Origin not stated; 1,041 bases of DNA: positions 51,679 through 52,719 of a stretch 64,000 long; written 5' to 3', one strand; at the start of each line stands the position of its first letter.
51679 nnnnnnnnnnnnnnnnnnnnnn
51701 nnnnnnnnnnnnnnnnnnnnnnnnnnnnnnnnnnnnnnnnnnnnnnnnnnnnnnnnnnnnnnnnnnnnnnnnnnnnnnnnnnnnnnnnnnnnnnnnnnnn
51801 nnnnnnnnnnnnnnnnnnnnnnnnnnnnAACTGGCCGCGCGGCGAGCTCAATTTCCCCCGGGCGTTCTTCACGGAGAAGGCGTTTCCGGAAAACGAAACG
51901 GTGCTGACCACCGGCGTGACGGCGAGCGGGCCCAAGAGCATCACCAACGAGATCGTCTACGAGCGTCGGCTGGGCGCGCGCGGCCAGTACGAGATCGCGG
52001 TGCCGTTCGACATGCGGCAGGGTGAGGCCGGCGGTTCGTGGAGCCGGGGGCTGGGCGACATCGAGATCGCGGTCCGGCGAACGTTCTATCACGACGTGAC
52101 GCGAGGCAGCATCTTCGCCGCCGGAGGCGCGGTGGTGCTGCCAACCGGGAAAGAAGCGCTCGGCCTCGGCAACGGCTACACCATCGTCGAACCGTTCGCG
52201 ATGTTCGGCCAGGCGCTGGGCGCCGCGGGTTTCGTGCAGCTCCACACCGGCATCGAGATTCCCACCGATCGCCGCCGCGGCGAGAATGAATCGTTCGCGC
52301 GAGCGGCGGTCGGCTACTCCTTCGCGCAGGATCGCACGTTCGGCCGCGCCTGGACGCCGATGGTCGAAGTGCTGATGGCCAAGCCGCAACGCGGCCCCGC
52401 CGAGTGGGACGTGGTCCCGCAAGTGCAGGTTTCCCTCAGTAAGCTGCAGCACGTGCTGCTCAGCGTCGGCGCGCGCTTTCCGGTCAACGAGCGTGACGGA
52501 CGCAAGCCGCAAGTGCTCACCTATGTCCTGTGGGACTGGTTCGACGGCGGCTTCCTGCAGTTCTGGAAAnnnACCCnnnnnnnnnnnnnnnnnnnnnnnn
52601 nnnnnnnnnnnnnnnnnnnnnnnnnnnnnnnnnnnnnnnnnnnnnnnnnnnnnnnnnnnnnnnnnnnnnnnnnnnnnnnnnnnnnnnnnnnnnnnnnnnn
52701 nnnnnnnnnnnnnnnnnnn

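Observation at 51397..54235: Monoheme cytochrome c fused to a barrel-like domain, paired with a pentaheme cytochrome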

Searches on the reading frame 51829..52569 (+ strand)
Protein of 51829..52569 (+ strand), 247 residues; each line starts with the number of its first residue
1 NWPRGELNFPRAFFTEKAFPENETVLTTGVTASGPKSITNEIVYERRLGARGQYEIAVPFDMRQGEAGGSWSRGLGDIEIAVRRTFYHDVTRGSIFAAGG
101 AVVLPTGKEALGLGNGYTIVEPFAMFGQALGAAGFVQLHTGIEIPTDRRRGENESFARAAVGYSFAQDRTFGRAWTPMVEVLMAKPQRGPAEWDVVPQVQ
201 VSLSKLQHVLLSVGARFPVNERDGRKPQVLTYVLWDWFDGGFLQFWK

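Call 18: search_protein_representatives(protein=window:51829-52569:+)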
Query: 247 residues. Proteins with E-value up to 0.001 (for the whole library): 717; up to 1e-10: 441; up to 1e-30: 113. The best 150 are listed.
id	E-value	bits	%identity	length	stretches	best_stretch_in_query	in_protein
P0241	4.3e-116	403.2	70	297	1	2-247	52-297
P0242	2.3e-91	322.2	59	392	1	2-246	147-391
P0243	3.0e-83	295.6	57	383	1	2-247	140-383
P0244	9.7e-79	280.8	57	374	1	2-247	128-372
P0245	6.5e-73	261.8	50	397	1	1-246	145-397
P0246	2.9e-72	259.6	71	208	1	84-247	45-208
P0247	1.0e-68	248.0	49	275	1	2-247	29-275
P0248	4.7e-68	245.8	49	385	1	1-246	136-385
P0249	1.9e-64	234.0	48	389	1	1-246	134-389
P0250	5.2e-64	232.6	67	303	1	2-160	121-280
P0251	7.7e-63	228.7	45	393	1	1-246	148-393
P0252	3.3e-61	223.4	44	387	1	1-246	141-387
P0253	1.7e-60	221.0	50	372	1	1-229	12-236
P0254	6.2e-59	215.9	46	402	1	2-246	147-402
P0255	7.2e-58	212.5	43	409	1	2-247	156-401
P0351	5.8e-32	127.6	34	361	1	2-242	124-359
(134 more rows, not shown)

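Call 57: find_homologous_proteins(query=P0351)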
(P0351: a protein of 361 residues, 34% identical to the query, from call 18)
Query P0351 (361 aa): 498 proteins with E <= 0.001 among 3997 candidates; the best 120 are listed.
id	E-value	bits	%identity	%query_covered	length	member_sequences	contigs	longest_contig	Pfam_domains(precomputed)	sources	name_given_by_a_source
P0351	6.1e-247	837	100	100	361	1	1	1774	PF13442.12,PF00034.27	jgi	jgi:hypothetical protein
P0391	1.1e-206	704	83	100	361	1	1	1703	PF13442.12,PF00034.27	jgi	jgi:mono/diheme cytochrome c family protein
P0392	8.3e-206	701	83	100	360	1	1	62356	PF13442.12,PF00034.27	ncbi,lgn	-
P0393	3.7e-205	699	84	100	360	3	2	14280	PF13442.12,PF00034.27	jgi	jgi:hypothetical protein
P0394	1.9e-203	694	84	100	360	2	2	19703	PF13442.12,PF00034.27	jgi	jgi:mono/diheme cytochrome c family protein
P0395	1.4e-202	691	83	100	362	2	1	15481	PF13442.12,PF00034.27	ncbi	-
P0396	1.2e-200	684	83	100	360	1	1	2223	PF13442.12,PF00034.27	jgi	-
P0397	9.5e-199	678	81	98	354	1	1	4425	PF13442.12,PF00034.27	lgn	-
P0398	1.1e-195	668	79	99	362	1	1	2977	PF13442.12,PF00034.27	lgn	-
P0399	3.2e-189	647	77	100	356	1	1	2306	PF13442.12,PF00034.27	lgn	-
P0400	1.3e-188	645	76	100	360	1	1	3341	PF13442.12,PF00034.27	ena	-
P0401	2.6e-182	624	74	99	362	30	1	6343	PF13442.12,PF00034.27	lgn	-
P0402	1.7e-175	602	71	100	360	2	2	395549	PF13442.12,PF00034.27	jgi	-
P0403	6.5e-170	583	69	100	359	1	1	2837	PF13442.12,PF00034.27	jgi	jgi:cytochrome c553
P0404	5.5e-169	580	69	100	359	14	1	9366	PF13442.12,PF00034.27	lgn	-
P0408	7.0e-164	563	67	100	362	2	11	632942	PF13442.12,PF00034.27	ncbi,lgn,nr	ncbi:MAG: cytochrome c [candidate division KSB1 bacterium]|nr:cytochrome c [candidate division KSB1 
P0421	2.6e-154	532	65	99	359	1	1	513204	PF13442.12,PF00034.27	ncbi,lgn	-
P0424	9.2e-149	514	65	99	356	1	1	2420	PF13442.12,PF00034.27,PF13557.13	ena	-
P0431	2.6e-137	476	58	99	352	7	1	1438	PF13442.12,PF13557.13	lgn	-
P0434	1.3e-135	470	62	92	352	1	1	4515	PF13442.12,PF13557.13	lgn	-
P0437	7.9e-134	464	58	99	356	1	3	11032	PF13442.12,PF13557.13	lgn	-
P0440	4.3e-132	459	61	92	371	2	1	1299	PF13442.12,PF13557.13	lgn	-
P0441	4.7e-132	459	58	99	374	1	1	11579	PF13442.12,PF13557.13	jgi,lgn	jgi:mono/diheme cytochrome c family protein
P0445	4.4e-130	452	60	92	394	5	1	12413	PF13442.12,PF00034.27,PF13557.13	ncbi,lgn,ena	-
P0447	1.4e-129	450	60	89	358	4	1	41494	PF13442.12,PF00034.27,PF13557.13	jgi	jgi:hypothetical protein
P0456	6.8e-122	425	54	99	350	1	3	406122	PF13442.12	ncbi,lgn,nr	ncbi:MAG: hypothetical protein HBSIN02_02020 [Bacteroidia bacterium]|nr:MAG: hypothetical protein HB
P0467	6.1e-93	330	44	95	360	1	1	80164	PF13442.12,PF00034.27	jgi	jgi:mono/diheme cytochrome c family protein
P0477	4.4e-88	314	43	97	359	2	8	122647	PF13442.12,PF00034.27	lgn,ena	-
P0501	3.2e-84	301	43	94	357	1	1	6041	PF13442.12,PF00034.27,PF13557.13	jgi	jgi:mono/diheme cytochrome c family protein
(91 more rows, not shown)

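Call 58: find_encoding_contigs(protein=P0408, flank=8000, max_places=2)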
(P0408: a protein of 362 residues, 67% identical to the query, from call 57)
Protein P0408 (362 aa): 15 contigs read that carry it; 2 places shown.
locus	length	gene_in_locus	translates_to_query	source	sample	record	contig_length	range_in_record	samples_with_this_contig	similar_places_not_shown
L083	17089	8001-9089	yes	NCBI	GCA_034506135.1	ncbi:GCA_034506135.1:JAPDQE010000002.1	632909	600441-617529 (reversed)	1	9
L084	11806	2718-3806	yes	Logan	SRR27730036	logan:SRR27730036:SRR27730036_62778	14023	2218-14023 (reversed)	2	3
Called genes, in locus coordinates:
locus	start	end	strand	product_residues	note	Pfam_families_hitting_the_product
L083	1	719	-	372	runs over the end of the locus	PF13795:HupE_UreJ_2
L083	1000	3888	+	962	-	PF02347:GDC-P, PF01212:Beta_elim_lyase (weak), PF21478:GcvP2_C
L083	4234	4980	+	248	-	PF08239:SH3_3 (weak)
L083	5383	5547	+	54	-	-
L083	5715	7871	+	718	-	PF01734:Patatin, PF19143:Omp85_2, PF01103:Omp85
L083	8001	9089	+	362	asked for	PF00034:Cytochrom_C (weak), PF13442:Cytochrome_CBB3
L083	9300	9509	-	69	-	-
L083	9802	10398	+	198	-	-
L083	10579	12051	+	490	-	PF02133:Transp_cyt_pur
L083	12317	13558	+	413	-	PF00884:Sulfatase (faint), PF01663:Phosphodiest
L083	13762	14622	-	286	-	PF02195:ParB_N, PF17762:HTH_ParB, PF23552:ParB_C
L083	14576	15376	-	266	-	PF00142:Fer4_NifH (faint), PF01656:CbiA, PF06564:CBP_BcsQ, PF09140:MipZ, PF10609:ParA (weak), PF13614:AAA_31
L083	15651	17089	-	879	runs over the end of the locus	PF19838:LptD_2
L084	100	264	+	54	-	-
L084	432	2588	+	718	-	PF01734:Patatin, PF19143:Omp85_2, PF01103:Omp85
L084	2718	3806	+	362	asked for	PF00034:Cytochrom_C (weak), PF13442:Cytochrome_CBB3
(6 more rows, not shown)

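Call 59: find_encoding_contigs(protein=P0456, flank=8000, max_places=2)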
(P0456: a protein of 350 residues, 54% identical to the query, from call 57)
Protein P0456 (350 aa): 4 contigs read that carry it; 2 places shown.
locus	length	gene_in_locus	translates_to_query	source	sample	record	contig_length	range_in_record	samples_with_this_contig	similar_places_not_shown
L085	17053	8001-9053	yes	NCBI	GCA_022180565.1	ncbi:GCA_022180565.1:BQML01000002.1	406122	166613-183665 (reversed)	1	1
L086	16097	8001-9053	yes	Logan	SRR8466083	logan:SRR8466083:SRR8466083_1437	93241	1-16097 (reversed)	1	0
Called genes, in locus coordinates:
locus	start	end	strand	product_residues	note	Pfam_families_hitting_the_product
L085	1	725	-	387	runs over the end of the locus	PF08442:ATP-grasp_2, PF13549:ATP-grasp_5, PF24948:Citrate_synth_N, PF00549:Ligase_CoA, PF19045:Ligase_CoA_2 (weak)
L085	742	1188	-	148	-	-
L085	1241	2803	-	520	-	PF00171:Aldedh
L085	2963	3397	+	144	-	PF00196:GerE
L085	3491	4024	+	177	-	PF13858:DUF4199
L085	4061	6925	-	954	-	PF00933:Glyco_hydro_3, PF00144:Beta-lactamase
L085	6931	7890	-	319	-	PF01869:BcrAD_BadFG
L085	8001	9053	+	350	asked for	PF13442:Cytochrome_CBB3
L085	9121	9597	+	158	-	PF00578:AhpC-TSA, PF08534:Redoxin, PF00085:Thioredoxin, PF00255:GSHPx (weak), PF13098:Thioredoxin_2, PF13905:Thioredoxin_8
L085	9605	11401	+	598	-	PF11412:DsbD_N, PF02683:DsbD_TM, PF13386:DsbD_2 (weak), PF03190:Thioredox_DsbH (weak), PF00085:Thioredoxin, PF13098:Thioredoxin_2, PF13899:Thioredoxin_7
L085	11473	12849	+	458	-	PF00324:AA_permease, PF13520:AA_permease_2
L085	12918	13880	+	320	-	PF03741:TerC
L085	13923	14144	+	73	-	-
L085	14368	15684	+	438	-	PF18962:Por_Secre_tail (weak)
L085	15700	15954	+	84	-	-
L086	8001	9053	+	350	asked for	PF13442:Cytochrome_CBB3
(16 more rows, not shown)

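Call 60: find_encoding_contigs(protein=P0421, flank=6000, max_places=1)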
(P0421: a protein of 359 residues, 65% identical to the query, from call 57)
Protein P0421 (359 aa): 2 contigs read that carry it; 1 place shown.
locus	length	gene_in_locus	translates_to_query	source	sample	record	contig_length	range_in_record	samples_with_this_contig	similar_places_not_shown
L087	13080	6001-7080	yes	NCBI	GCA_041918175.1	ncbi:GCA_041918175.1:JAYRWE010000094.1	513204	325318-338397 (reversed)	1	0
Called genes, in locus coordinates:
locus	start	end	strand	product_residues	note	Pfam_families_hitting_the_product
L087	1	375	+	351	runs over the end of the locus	PF00149:Metallophos, PF12850:Metallophos_2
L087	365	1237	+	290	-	PF18183:SLATT_2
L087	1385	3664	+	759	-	-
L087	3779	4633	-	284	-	PF23441:SDR, PF00106:adh_short, PF08659:KR, PF13561:adh_short_C2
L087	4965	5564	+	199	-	PF18967:PycTM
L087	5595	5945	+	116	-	PF11750:DUF3307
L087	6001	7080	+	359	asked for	PF00034:Cytochrom_C, PF13442:Cytochrome_CBB3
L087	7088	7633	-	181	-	PF07456:Hpre_diP_synt_I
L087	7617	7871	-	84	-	PF07009:NusG_II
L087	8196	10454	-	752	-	PF13432:TPR_16 (faint), PF00515:TPR_1 (faint), PF07719:TPR_2 (faint), PF13174:TPR_6 (faint), PF13181:TPR_8 (faint), PF13371:TPR_9 (faint), PF13428:TPR_14 (faint), PF14559:TPR_19 (faint), +3 more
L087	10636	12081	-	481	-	PF00672:HAMP, PF00211:Guanylate_cyc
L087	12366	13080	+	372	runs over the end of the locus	PF00294:PfkB, PF08543:Phos_pyr_kin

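Call 61: find_encoding_contigs(protein=P0467, flank=6000, max_places=1)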
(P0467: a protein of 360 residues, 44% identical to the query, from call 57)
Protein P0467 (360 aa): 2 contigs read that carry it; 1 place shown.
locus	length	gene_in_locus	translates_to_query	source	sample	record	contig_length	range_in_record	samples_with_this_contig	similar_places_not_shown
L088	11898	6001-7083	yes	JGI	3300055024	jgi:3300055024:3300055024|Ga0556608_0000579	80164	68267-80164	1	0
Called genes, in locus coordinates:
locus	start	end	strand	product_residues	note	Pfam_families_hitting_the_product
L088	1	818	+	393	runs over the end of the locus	PF01969:Ni_insertion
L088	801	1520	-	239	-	PF01656:CbiA, PF07755:DUF1611 (faint), PF13500:AAA_26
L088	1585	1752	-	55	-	-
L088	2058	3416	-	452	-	PF00202:Aminotran_3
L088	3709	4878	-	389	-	PF00155:Aminotran_1_2, PF01053:Cys_Met_Meta_PP (weak)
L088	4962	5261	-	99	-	PF05168:HEPN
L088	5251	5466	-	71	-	-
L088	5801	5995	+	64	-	PF04014:MazE_antitoxin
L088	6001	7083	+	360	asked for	PF13442:Cytochrome_CBB3, PF00034:Cytochrom_C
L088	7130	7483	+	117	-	PF00111:Fer2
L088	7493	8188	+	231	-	PF00970:FAD_binding_6, PF00175:NAD_binding_1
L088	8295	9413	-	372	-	PF00881:Nitroreductase, PF14512:TM1586_NiRdase (faint)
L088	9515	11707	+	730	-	PF01436:NHL (faint), PF08450:SGL (faint), PF24684:Vgb_lyase (weak), PF25021:TEN_NHL (faint)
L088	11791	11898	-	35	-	?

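Call 62: find_encoding_contigs(protein=P0477, flank=6000, max_places=1)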
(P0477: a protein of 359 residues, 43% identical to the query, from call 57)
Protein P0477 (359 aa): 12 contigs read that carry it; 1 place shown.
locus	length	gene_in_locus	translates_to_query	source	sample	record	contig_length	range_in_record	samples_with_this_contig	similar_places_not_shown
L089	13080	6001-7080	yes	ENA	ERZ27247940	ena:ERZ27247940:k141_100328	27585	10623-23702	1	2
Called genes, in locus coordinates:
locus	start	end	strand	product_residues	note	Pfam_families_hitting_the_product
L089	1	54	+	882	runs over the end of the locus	PF00092:VWA (weak), PF13519:VWA_2, PF05762:VWA_CoxE (faint), PF00092:VWA, PF13519:VWA_2, PF07090:GATase1_like (weak)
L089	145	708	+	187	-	PF06114:Peptidase_M78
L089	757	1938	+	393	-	PF01969:Ni_insertion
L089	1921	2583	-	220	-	PF13500:AAA_26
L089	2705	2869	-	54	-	-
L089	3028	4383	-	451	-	PF00202:Aminotran_3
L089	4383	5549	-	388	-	PF00155:Aminotran_1_2, PF01041:DegT_DnrJ_EryC1 (weak), PF01053:Cys_Met_Meta_PP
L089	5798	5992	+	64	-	PF04014:MazE_antitoxin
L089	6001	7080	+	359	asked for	PF13442:Cytochrome_CBB3, PF00034:Cytochrom_C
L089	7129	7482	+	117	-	PF00111:Fer2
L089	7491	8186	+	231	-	PF00970:FAD_binding_6, PF00175:NAD_binding_1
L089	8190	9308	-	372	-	PF00881:Nitroreductase, PF14512:TM1586_NiRdase (faint)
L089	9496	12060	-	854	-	PF13231:PMT_2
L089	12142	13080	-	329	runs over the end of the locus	PF13489:Methyltransf_23, PF08241:Methyltransf_11, PF08242:Methyltransf_12, PF13649:Methyltransf_25, PF13847:Methyltransf_31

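Call 63: search_protein_families(library=pfam, proteins=[P0424, P0431, P0434, P0437, P0441, P0445, P0447, P0501], max_evalue=0.01)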
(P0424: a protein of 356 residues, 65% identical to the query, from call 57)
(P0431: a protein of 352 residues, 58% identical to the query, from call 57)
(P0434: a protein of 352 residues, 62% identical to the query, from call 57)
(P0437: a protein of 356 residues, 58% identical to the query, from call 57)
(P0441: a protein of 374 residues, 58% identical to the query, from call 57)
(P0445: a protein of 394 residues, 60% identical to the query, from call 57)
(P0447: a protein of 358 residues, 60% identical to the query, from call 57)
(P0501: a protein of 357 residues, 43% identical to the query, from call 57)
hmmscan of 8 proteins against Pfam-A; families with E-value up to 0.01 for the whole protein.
P0424 (356 aa): 3 families
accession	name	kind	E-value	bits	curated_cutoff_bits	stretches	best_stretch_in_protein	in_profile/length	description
PF13442.11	Cytochrome_CBB3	-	2.1e-10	41.2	27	1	24-111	3-68/68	Cytochrome C oxidase, cbb3-type, subunit III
PF00034.26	Cytochrom_C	-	3e-08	35.3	21.3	1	26-112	3-87/90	Cytochrome c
PF13557.12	Phenol_MetA_deg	-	9.1e-07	29.6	22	1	184-283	64-172/242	Putative MetA-pathway of phenol degradation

P0431 (352 aa): 3 families
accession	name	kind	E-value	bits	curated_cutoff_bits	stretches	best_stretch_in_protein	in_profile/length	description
PF13442.11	Cytochrome_CBB3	-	1.2e-10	42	27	1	25-110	3-68/68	Cytochrome C oxidase, cbb3-type, subunit III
PF13557.12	Phenol_MetA_deg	-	9.4e-08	32.8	22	1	147-278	29-171/242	Putative MetA-pathway of phenol degradation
PF00034.26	Cytochrom_C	-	5.4e-05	24.9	21.3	1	27-112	3-88/90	Cytochrome c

P0434 (352 aa): 3 families
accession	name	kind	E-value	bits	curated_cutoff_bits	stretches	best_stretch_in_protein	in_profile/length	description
PF13442.11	Cytochrome_CBB3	-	6.8e-11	42.8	27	1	26-110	4-68/68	Cytochrome C oxidase, cbb3-type, subunit III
PF13557.12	Phenol_MetA_deg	-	1.2e-05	25.9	22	1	146-256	28-143/242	Putative MetA-pathway of phenol degradation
PF00034.26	Cytochrom_C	-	0.00011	23.9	21.3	1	27-112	3-88/90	Cytochrome c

P0437 (356 aa): 3 families
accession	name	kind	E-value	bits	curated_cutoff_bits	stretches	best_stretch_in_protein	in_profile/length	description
PF13442.11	Cytochrome_CBB3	-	6.7e-10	39.6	27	1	29-114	3-68/68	Cytochrome C oxidase, cbb3-type, subunit III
PF13557.12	Phenol_MetA_deg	-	1.6e-05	25.5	22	1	149-282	25-171/242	Putative MetA-pathway of phenol degradation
PF00034.26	Cytochrom_C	-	0.0001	24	21.3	1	31-116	3-88/90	Cytochrome c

P0441 (374 aa): 3 families
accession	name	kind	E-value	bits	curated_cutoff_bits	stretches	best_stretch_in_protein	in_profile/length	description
PF13442.11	Cytochrome_CBB3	-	6.1e-11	42.9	27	1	47-132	3-68/68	Cytochrome C oxidase, cbb3-type, subunit III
PF13557.12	Phenol_MetA_deg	-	7.2e-07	29.9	22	1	178-300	37-171/242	Putative MetA-pathway of phenol degradation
PF00034.26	Cytochrom_C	-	0.00021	23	21.3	1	48-134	2-88/90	Cytochrome c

P0445 (394 aa): 3 families
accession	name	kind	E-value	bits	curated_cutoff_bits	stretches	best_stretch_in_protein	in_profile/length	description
PF13442.11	Cytochrome_CBB3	-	2.4e-09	37.8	27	1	67-152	4-68/68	Cytochrome C oxidase, cbb3-type, subunit III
PF13557.12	Phenol_MetA_deg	-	2.9e-06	27.9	22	1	194-322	33-173/242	Putative MetA-pathway of phenol degradation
PF00034.26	Cytochrom_C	-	6e-06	27.9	21.3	1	67-154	2-88/90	Cytochrome c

P0447 (358 aa): 3 families
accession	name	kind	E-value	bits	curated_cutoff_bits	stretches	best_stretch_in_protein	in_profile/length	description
PF13442.11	Cytochrome_CBB3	-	1.5e-11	44.9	27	1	31-116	3-68/68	Cytochrome C oxidase, cbb3-type, subunit III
PF13557.12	Phenol_MetA_deg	-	1.2e-08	35.8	22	1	152-282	28-169/242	Putative MetA-pathway of phenol degradation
PF00034.26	Cytochrom_C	-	1.6e-05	26.6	21.3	1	33-118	3-88/90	Cytochrome c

P0501 (357 aa): 3 families
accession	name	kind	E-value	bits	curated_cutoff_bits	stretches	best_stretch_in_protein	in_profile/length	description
PF13442.11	Cytochrome_CBB3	-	6.3e-09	36.5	27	1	25-108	5-68/68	Cytochrome C oxidase, cbb3-type, subunit III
PF00034.26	Cytochrom_C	-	2.5e-06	29.1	21.3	1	27-110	5-88/90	Cytochrome c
PF13557.12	Phenol_MetA_deg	-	7e-06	26.7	22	1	152-337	29-215/242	Putative MetA-pathway of phenol degradation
